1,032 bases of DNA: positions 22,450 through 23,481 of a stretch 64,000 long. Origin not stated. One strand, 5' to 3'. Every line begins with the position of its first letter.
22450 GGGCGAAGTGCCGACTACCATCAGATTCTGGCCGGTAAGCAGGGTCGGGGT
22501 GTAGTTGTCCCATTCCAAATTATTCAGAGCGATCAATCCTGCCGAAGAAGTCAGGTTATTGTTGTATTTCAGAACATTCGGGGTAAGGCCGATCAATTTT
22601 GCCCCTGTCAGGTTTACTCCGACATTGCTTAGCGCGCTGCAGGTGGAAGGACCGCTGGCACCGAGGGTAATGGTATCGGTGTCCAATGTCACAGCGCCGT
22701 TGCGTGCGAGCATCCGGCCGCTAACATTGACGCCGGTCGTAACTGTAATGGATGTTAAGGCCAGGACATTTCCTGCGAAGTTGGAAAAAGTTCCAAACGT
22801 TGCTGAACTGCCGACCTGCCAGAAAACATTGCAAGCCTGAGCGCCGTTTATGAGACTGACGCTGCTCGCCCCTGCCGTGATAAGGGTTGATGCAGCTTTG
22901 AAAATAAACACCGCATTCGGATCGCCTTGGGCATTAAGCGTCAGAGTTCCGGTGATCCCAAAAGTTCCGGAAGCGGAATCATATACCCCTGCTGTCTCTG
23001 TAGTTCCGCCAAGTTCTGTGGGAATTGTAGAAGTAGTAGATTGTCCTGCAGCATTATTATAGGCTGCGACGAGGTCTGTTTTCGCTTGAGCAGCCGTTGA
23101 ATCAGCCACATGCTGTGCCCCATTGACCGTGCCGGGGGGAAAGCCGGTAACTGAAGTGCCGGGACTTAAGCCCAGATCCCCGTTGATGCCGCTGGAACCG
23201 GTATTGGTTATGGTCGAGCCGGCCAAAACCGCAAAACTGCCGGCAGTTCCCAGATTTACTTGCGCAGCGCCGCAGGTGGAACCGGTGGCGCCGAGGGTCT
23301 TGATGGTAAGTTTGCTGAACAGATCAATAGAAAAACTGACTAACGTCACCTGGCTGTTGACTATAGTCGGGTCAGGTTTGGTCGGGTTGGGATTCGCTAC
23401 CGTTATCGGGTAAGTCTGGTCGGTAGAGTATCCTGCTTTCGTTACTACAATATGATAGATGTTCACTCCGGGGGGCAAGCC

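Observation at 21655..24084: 809-aa type IV pilin carrying an ice-binding-like (DUF3494) domain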

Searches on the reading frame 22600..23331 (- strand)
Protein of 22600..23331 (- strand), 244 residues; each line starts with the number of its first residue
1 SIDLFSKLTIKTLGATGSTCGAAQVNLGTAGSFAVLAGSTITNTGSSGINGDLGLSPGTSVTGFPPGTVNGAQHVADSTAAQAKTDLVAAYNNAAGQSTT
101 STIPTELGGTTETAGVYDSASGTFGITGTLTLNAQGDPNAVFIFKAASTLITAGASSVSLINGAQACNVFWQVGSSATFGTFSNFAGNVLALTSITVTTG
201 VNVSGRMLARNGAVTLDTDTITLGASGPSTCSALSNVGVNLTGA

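Call 16: find_homologous_proteins(query=window:22639-23292:-)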
Query seq(218 aa) (218 aa): 7999 proteins with E <= 0.001 among 8000 candidates; the best 120 are listed.
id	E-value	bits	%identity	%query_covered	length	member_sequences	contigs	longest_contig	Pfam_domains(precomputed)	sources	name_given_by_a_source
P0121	9.8e-125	432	67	91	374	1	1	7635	PF11999.14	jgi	jgi:hypothetical protein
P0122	1.2e-92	327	61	91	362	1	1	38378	PF11999.14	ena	-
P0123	6.0e-92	325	79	94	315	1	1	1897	PF11999.14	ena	-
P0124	1.5e-90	320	80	91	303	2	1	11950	PF11999.14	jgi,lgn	-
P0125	6.4e-90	318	78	96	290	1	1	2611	PF11999.14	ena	-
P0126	1.0e-89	318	78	94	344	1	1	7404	PF11999.14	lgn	-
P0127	2.4e-89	316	78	96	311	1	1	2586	PF11999.14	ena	-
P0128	2.8e-89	316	75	100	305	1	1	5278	PF11999.14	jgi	jgi:hypothetical protein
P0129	8.4e-89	315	78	96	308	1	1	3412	PF11999.14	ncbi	-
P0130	1.0e-88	314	78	96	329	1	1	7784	PF11999.14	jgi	-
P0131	1.1e-88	314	76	97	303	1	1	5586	PF11999.14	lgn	-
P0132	1.2e-88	314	76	95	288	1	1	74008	PF11999.14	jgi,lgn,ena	-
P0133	1.5e-88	314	78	94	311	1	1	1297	PF11999.14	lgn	-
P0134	2.4e-88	313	76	94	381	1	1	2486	PF11999.14,PF19403.6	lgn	-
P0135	3.3e-88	313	76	96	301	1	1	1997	PF11999.14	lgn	-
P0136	4.4e-88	312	77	94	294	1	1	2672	PF11999.14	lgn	-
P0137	4.9e-88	312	77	96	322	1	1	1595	PF11999.14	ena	-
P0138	8.9e-88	311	77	96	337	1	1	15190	PF11999.14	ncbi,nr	ncbi:MAG: ice-binding family protein [bacterium]|nr:ice-binding family protein [bacterium]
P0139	1.0e-87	311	77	96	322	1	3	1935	PF11999.14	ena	-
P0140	1.0e-87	311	77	96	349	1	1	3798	PF11999.14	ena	-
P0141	1.1e-87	311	78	93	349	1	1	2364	PF11999.14,PF16640.12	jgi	-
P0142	1.6e-87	311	77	96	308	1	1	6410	PF11999.14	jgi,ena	-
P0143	1.6e-87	311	63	92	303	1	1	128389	PF11999.14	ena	-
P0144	1.9e-87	310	77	96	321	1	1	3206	PF11999.14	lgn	-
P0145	3.3e-87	310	78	93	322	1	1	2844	PF11999.14,PF16640.12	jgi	jgi:hypothetical protein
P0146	4.5e-87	309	77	92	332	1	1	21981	PF11999.14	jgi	jgi:hypothetical protein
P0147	5.6e-87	309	79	91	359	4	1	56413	PF11999.14,PF16640.12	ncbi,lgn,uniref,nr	ncbi:DUF3494 domain-containing protein [Kitasatospora aureofaciens]|uniref:ice-binding family protei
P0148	9.2e-87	308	79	92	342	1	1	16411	PF11999.14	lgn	-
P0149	1.3e-86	308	79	91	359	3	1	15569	PF11999.14,PF16640.12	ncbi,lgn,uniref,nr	ncbi:ice-binding family protein [Kitasatospora sp. GP82]|uniref:ice-binding family protein n=1 Tax=K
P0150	1.4e-86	307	73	96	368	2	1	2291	PF11999.14,PF16640.12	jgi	jgi:hypothetical protein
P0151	2.1e-86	307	73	96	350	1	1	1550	PF11999.14,PF16640.12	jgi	jgi:hypothetical protein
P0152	2.3e-86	307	76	96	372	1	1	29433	PF00090.26,PF11999.14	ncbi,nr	ncbi:MAG: ice-binding family protein [bacterium]|nr:ice-binding family protein [bacterium]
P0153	3.7e-86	306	78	91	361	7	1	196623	PF11999.14,PF16640.12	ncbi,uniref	ncbi:ice-binding family protein [Streptacidiphilus sp. EB129]|uniref:ice-binding family protein n=1 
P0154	4.6e-86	306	76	92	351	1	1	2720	PF11999.14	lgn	-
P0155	5.4e-86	306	75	96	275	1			PF11999.14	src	-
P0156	6.7e-86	305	78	91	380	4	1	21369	PF11999.14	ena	-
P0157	7.8e-86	305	72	100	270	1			PF11999.14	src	-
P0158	8.6e-86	305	78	91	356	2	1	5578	PF11999.14,PF16640.12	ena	-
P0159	8.9e-86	305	75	96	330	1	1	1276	PF11999.14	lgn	-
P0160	1.3e-85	304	76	92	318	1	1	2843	PF11999.14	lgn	-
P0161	1.5e-85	304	75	96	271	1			PF11999.14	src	-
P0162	1.5e-85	304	78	91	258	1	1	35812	PF11999.14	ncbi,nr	ncbi:MAG: ice-binding family protein, partial [bacterium]|nr:ice-binding family protein [bacterium]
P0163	2.0e-85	304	74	96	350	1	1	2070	PF11999.14,PF16640.12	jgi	jgi:Ice-binding-like/Bacterial Ig-like domain (group 3)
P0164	2.2e-85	304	73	98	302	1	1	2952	PF11999.14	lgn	-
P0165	2.7e-85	303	77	92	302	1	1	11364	PF11999.14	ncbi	-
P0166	4.3e-85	303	71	95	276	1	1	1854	PF11999.14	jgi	jgi:hypothetical protein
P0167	4.6e-85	303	79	92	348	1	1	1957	PF11999.14,PF13731.12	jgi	jgi:hypothetical protein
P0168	5.0e-85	302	77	92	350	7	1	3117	PF11999.14,PF16640.12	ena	-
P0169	5.6e-85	302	74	96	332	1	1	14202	PF11999.14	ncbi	-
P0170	6.1e-85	302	76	91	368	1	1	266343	PF11999.14,PF16640.12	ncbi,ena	-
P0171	7.0e-85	302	77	91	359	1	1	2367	PF11999.14,PF16640.12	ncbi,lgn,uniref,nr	ncbi:ice-binding family protein [Kitasatospora sp. MAP5-34]|uniref:ice-binding family protein n=1 Ta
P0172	1.0e-84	301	73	100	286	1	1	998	PF11999.14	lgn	-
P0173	1.1e-84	301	75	91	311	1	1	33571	PF11999.14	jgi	jgi:hypothetical protein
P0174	1.2e-84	301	77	92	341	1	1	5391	PF11999.14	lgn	-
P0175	1.3e-84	301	70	100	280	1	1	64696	PF11999.14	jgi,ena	-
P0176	1.4e-84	301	76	92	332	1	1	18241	PF11999.14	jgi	jgi:hypothetical protein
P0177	1.6e-84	301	74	95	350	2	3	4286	PF11999.14,PF16640.12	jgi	jgi:hypothetical protein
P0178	1.6e-84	301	72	96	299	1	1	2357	PF11999.14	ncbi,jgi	-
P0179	2.0e-84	300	74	91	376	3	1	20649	PF11999.14,PF16640.12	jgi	jgi:hypothetical protein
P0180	2.1e-84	300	77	91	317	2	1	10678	PF11999.14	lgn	-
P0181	2.2e-84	300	72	96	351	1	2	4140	PF11999.14,PF16640.12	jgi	jgi:hypothetical protein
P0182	2.3e-84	300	75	95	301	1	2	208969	PF11999.14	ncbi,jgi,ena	-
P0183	2.3e-84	300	79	94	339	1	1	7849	PF11999.14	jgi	jgi:hypothetical protein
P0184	2.4e-84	300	77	95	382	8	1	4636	PF11999.14,PF13731.12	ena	-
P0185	2.9e-84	300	76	92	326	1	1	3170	PF11999.14,PF05887.17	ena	-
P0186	3.0e-84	300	74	96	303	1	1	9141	PF11999.14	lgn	-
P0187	3.3e-84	300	76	93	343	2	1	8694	PF11999.14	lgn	-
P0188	4.0e-84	299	74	96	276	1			PF11999.14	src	-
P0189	4.6e-84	299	79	87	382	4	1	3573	PF11999.14,PF13731.12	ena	-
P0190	5.0e-84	299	75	91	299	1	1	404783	PF11999.14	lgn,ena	-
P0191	5.2e-84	299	76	91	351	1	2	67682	PF11999.14,PF16640.12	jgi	jgi:hypothetical protein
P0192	5.2e-84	299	75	91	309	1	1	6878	PF11999.14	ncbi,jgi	jgi:hypothetical protein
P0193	5.5e-84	299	75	92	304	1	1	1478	PF11999.14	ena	-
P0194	6.2e-84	299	75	93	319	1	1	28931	PF11999.14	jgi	jgi:hypothetical protein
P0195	6.5e-84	299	77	91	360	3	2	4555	PF11999.14,PF16640.12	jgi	jgi:hypothetical protein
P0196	6.7e-84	299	77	91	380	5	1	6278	PF11999.14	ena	-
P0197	7.4e-84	299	76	91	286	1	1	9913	PF11999.14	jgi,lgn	jgi:hypothetical protein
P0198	7.9e-84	299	76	91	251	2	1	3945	PF11999.14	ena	-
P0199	8.0e-84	298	74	96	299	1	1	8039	PF11999.14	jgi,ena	-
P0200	8.5e-84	298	77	92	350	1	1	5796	PF11999.14,PF16640.12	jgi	jgi:hypothetical protein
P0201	8.8e-84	298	76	92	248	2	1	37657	PF11999.14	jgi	jgi:hypothetical protein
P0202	9.0e-84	298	72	98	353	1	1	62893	PF11999.14,PF16640.12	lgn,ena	-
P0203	1.1e-83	298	73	96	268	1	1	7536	PF11999.14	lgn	-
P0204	1.3e-83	298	63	89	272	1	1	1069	PF11999.14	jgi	jgi:hypothetical protein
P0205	1.4e-83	298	76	91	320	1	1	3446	PF11999.14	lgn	-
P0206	1.4e-83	298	74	96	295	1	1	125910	PF11999.14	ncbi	-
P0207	1.4e-83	298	75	96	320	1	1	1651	PF11999.14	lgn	-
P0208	1.5e-83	298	76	90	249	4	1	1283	PF11999.14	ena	-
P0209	1.5e-83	298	77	90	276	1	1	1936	PF11999.14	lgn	-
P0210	1.8e-83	297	75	92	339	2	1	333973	PF11999.14,PF16640.12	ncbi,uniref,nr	ncbi:ice-binding family protein [Actinomadura sp. DC4]|uniref:ice-binding family protein n=1 Tax=Act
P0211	2.0e-83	297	74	94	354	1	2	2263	PF11999.14,PF16640.12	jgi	jgi:Ice-binding-like/Bacterial Ig-like domain (group 3)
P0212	2.3e-83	297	78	92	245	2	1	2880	PF11999.14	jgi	jgi:hypothetical protein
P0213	2.5e-83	297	75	96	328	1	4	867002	PF11999.14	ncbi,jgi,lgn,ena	-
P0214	2.7e-83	297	76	93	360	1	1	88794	PF11999.14,PF16640.12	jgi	jgi:Ice-binding-like/Bacterial Ig-like domain (group 3)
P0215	3.4e-83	296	72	96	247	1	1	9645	PF11999.14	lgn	-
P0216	3.8e-83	296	75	93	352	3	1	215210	PF11999.14,PF16640.12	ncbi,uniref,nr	ncbi:ice-binding family protein [Actinoallomurus purpureus]|uniref:ice-binding family protein n=1 Ta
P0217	4.2e-83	296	74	92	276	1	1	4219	PF11999.14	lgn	-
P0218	4.4e-83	296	75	92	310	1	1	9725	PF11999.14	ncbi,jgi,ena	jgi:hypothetical protein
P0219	4.5e-83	296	71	96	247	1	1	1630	PF11999.14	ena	-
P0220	4.6e-83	296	76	92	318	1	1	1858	PF11999.14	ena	-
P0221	5.6e-83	296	74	92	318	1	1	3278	PF11999.14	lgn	-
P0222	6.4e-83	296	75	91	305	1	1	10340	PF11999.14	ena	-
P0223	6.8e-83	295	77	94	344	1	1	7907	PF11999.14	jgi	jgi:hypothetical protein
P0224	6.9e-83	295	73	96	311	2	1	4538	PF11999.14,PF19403.6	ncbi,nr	ncbi:MAG: ice-binding family protein, partial [Candidatus Gracilibacteria bacterium]|nr:ice-binding 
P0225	6.9e-83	295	73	96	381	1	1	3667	PF11999.14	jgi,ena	-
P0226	7.7e-83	295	78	90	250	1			PF11999.14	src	-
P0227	8.2e-83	295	77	91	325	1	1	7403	PF11999.14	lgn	-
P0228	8.4e-83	295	74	96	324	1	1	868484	PF11999.14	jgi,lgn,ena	-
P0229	8.4e-83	295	76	92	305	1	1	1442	PF11999.14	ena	-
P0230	9.5e-83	295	75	91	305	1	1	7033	PF11999.14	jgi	-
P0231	1.0e-82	295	74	92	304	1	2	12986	PF11999.14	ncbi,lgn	-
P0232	1.0e-82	295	73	95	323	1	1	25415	PF11999.14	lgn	-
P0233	1.1e-82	295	74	91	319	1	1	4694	PF11999.14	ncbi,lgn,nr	ncbi:MAG: ice-binding family protein [bacterium]|nr:ice-binding family protein [bacterium]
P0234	1.3e-82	295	75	90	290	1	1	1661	PF11999.14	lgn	-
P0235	1.5e-82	294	72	96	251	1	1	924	PF11999.14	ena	-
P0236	1.6e-82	294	75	94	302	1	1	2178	PF11999.14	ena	-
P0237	1.6e-82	294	76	94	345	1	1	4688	PF11999.14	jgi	jgi:hypothetical protein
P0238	1.9e-82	294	74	93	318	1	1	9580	PF11999.14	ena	-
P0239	2.0e-82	294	74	93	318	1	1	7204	PF11999.14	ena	-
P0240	2.2e-82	294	76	92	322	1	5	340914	PF11999.14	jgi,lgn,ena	-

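Call 36: search_protein_families(library=pfam, proteins=[P0123, P0147], max_evalue=0.01)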
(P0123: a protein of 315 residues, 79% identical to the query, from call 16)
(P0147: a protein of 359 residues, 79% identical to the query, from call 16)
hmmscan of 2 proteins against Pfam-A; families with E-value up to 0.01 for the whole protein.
P0123 (315 aa): 1 family
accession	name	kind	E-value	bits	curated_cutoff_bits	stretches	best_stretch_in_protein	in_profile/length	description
PF11999.13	Ice_binding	-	1.7e-66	224.3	28.7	1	41-228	1-208/208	Ice-binding-like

P0147 (359 aa): 2 families
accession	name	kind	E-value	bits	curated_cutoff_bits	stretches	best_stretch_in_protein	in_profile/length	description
PF11999.13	Ice_binding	-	2.1e-67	227.2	28.7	1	68-255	1-208/208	Ice-binding-like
PF16640.11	Big_3_5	-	2.7e-15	57.1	35.5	1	270-353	1-82/88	Bacterial Ig-like domain (group 3)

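Call 67: predict_structure(alignment_id=A5)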
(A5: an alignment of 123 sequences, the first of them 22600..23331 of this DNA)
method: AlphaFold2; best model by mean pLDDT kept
length: 244 residues; sequences in the alignment: 123
mean_pLDDT: 90.4   pTM: 0.85
mean pLDDT of the five models: 90.4, 90.1, 90.1, 89.9, 89.9
residues with pLDDT >= 90: 201; 70-90: 5; 50-70: 28; < 50: 10
segments of 3 or more residues with pLDDT < 50: 234-240
pLDDT, mean of each block of 10 residues (from residue 1): 53 57 92 98 98 98 98 98 98 97 98 97 98 96 98 98 97 98 98 98 98 98 76 49 53
secondary structure, 60 per line:
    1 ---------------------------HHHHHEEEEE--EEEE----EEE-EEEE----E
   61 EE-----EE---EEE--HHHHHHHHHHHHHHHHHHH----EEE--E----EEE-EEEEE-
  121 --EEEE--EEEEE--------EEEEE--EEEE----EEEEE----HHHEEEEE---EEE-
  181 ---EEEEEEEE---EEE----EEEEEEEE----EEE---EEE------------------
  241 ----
elements in order: H28-32 E33-37 E40-43 E48-50 E52-55 E60-62 E73-75 H78-96 E101-103 E111-113 E115-119 E123-126 E129-133 E142-146 E149-152 E157-161 E169-173 E177-179 E184-191 E195-197 E202-209 E214-216 E220-222

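Call 69: fold_search(model_id=the predicted structure, library=pdb)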
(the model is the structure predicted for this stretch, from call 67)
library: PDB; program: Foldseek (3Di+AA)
matches with E <= 10: 60; with E <= 0.001: 31
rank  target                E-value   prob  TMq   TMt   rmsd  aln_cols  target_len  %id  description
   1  6eio                  3.7e-20  1.00  0.82  0.90   1.1       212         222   48  Crystal structure of an ice binding protein from an Antarctic Biological Consortium (released 2018-03-28)
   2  7bwy_A                5.5e-19  1.00  0.80  0.96   0.9       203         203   44  Crystal structure of ice-binding protein from an Antarctic ascomycete, Antarctomyces psychrotrophicus. (released 2020-05-27)
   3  7bwx_A                6.1e-19  1.00  0.81  0.97   1.1       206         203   44  Crystal structure of ice-binding protein from an Antarctic ascomycete, Antarctomyces psychrotrophicus. (released 2020-05-27)
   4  9li0_A                3.8e-14  1.00  0.75  0.82   1.9       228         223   36  Crystal structure of engineered ice-binding protein (M74I and A97V) from Candidatus Cryosericum odellii strain SMC5_16 (released 2025-09-03)
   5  6bg8_A                6.9e-14  1.00  0.77  0.78   2.4       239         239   34  Shewanella frigidimarina ice-binding protein_1 DUF3494 Domain (released 2018-03-07)
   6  9lhn_A                8.0e-14  1.00  0.76  0.82   3.2       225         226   38  Crystal structure of Ice binding protein from Candidatus Cryosericum odellii SMC5 (released 2025-09-03)
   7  9lhn_B                8.4e-14  1.00  0.76  0.83   1.7       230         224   36  Crystal structure of Ice binding protein from Candidatus Cryosericum odellii SMC5 (released 2025-09-03)
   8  4nu3_A                1.9e-13  1.00  0.78  0.84   1.7       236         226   34  Crystal structure of mFfIBP, a capping head region swapped mutant of ice-binding protein (released 2014-04-16)
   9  5uyt_A                2.4e-13  1.00  0.78  0.45   1.2       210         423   37  Crystal structure of ice binding protein from an Antarctic bacterium Flavobacteriaceae (released 2017-10-25)
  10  9li0_B                2.5e-13  1.00  0.76  0.82   1.7       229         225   36  Crystal structure of engineered ice-binding protein (M74I and A97V) from Candidatus Cryosericum odellii strain SMC5_16 (released 2025-09-03)
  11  3wp9                  2.5e-13  1.00  0.74  0.81   3.3       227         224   35  Crystal structure of antifreeze protein from an Antarctic sea ice bacterium Colwellia sp. (released 2014-07-02)
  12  8x1l                  4.1e-13  1.00  0.78  0.87   1.4       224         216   33  Crystal structure of S96C/L132C mutant of FfIBP (released 2024-11-13)
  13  5uyt_B                4.5e-13  1.00  0.77  0.45   1.4       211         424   36  Crystal structure of ice binding protein from an Antarctic bacterium Flavobacteriaceae (released 2017-10-25)
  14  9lhr_B                6.3e-13  1.00  0.74  0.80   2.9       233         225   32  Crystal structure of Ice binding protein from Candidatus Cryosericum odellii SMC5 (released 2025-09-03)
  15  7ehk                  9.4e-13  1.00  0.73  0.82   3.3       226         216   33  Crystal structure of C107S mutant of FfIBP (released 2022-03-02)
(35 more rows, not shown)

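Call 72: search_solved_structures(query=window:22600-23331:-, max_evalue=1e-30, show_alignments=4)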
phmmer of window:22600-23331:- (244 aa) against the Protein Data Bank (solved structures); distinct sequences matched with E-value up to 1e-30: 5.
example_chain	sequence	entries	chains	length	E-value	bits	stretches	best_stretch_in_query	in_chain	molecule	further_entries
6eio_A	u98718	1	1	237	9.9e-55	188.9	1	22-223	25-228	Antifreeze protein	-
5uyt_A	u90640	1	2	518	1.3e-44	155.7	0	26-221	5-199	Ice-binding protein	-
7bwx_A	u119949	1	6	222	1.2e-41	146.1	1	25-227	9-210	Ice-binding protein isoform1a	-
7bwy_A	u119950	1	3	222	5.3e-41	144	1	25-227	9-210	Ice-binding protein isoform1a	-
6bg8_A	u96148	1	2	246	8.8e-32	113.8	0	80-222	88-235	Ig domain protein, group 2 domain protein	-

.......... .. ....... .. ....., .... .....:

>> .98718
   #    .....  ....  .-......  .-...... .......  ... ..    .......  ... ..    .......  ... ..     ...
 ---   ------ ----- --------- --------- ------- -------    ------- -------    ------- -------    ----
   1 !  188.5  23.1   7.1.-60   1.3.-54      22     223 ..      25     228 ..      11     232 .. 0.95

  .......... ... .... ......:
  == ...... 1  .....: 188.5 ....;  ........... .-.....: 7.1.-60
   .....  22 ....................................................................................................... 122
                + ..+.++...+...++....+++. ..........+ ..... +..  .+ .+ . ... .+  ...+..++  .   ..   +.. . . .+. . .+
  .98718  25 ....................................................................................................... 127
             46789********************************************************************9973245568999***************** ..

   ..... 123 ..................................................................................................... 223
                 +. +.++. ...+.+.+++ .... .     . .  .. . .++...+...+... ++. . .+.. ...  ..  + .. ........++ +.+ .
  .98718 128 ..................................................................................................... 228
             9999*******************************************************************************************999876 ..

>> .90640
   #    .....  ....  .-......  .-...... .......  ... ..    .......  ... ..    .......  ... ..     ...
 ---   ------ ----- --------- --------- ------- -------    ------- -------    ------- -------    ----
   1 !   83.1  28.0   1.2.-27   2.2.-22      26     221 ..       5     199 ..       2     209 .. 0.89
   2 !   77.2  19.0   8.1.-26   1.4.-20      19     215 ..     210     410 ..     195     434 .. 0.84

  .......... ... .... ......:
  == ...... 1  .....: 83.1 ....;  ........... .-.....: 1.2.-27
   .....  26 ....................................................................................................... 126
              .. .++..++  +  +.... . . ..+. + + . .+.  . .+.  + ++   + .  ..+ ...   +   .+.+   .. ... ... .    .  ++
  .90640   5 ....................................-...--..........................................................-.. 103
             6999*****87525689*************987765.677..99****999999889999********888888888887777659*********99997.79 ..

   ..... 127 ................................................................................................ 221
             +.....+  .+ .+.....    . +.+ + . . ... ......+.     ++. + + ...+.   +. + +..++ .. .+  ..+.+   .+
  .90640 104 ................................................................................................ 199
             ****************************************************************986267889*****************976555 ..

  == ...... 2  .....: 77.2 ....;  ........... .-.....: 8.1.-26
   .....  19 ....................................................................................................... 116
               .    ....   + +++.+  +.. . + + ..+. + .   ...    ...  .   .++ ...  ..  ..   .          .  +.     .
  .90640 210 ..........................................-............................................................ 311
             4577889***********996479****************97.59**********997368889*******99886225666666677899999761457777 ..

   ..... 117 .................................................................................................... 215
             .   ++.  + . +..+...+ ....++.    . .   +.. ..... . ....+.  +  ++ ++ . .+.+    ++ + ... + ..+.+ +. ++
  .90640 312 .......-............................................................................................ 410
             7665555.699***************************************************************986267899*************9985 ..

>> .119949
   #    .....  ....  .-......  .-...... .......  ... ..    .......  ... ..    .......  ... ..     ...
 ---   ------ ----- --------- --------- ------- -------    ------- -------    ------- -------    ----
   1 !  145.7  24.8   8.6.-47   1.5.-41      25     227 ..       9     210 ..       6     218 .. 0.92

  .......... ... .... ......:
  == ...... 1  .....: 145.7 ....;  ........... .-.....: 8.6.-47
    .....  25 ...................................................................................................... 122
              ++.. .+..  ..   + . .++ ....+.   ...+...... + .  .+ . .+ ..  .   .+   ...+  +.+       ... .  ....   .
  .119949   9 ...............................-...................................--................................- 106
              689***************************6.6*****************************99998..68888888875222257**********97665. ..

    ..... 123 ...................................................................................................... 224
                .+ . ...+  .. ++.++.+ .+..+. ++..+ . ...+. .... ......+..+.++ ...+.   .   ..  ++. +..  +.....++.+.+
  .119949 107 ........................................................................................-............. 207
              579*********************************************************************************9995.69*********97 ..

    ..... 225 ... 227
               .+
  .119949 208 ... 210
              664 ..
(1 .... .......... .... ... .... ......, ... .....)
